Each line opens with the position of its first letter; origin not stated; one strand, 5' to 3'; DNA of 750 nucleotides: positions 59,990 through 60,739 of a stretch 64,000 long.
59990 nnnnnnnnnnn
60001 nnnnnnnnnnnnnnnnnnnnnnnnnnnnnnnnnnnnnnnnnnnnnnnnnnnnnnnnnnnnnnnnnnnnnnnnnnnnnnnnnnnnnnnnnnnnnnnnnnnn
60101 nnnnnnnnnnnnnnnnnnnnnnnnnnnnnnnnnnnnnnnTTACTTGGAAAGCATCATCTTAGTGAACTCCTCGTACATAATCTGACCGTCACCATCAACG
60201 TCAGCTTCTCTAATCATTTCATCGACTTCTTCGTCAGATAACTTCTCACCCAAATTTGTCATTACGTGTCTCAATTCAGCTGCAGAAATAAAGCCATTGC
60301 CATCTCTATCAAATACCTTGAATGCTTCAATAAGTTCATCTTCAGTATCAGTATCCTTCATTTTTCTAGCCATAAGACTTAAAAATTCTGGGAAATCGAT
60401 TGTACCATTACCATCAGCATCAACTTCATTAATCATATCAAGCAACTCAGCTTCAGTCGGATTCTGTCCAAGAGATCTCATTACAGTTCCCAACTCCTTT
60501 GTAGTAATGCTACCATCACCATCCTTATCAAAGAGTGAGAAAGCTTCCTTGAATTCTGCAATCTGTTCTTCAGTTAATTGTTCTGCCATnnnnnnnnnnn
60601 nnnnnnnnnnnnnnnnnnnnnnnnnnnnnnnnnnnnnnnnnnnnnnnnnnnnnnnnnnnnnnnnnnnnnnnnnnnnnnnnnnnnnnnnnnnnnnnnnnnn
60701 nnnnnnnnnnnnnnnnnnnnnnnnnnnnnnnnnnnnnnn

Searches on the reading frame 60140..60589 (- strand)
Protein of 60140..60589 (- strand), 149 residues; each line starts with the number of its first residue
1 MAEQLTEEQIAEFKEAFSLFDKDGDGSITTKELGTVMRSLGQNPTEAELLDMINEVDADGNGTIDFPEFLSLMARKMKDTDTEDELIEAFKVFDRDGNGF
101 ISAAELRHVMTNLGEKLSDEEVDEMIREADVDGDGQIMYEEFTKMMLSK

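Call 9: search_protein_families(library=pfam, proteins=[window:60140-60589:-], max_evalue=0.01)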
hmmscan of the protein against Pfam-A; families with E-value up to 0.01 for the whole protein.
window:60140-60589:- (149 aa): 20 families
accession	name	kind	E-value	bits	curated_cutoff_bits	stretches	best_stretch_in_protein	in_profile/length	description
PF13499.12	EF-hand_7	-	7e-39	132.5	30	2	83-146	1-66/67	EF-hand domain pair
PF00036.39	EF-hand_1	-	1.2e-38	128.2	25.4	4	12-40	1-29/29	EF hand domain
PF13405.12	EF-hand_6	-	4e-30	101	25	2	85-114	1-30/30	EF-hand domain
PF13833.12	EF-hand_8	-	5.9e-26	90.4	28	2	101-146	5-51/54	EF-hand domain pair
PF13202.12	EF-hand_5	-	1.4e-25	87.9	25.9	4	87-110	2-25/25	EF hand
PF14658.12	EF-hand_9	-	1.5e-15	57.9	37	2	15-75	2-64/66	EF-hand domain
PF21008.3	AIF-1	-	3.4e-15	57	50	2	7-76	37-106/140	Allograft inflammatory factor 1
PF24548.1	EF_EFCAB10_C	-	1.9e-06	27.9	32.5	1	89-124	6-41/60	EFCAB10, C-terminal EF-hand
PF10591.15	SPARC_Ca_bdg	-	2.2e-06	28.4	22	0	82-144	52-112/113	Secreted protein acidic and rich in cysteine Ca binding region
PF12763.14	EH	-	2.5e-06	27.8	22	0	5-73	1-66/101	EH domain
PF03672.18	UPF0154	-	0.00011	22.4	27.1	0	28-56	30-58/60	Uncharacterised protein family (UPF0154)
PF08976.17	EF-hand_11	-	0.00015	23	21.7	0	86-144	22-80/105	EF-hand domain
PF00404.24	Dockerin_1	-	0.0006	20.4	22.9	0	94-137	3-44/57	Dockerin type I domain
PF25825.1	SAPC2_N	-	0.00095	19.4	27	0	5-73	2-69/80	SAPC2 EF-hand like N-terminal domain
PF25325.1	EF-hand_EFHB_C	-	0.0013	18.9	27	1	92-146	14-69/75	EFHB C-terminal EF-hand domain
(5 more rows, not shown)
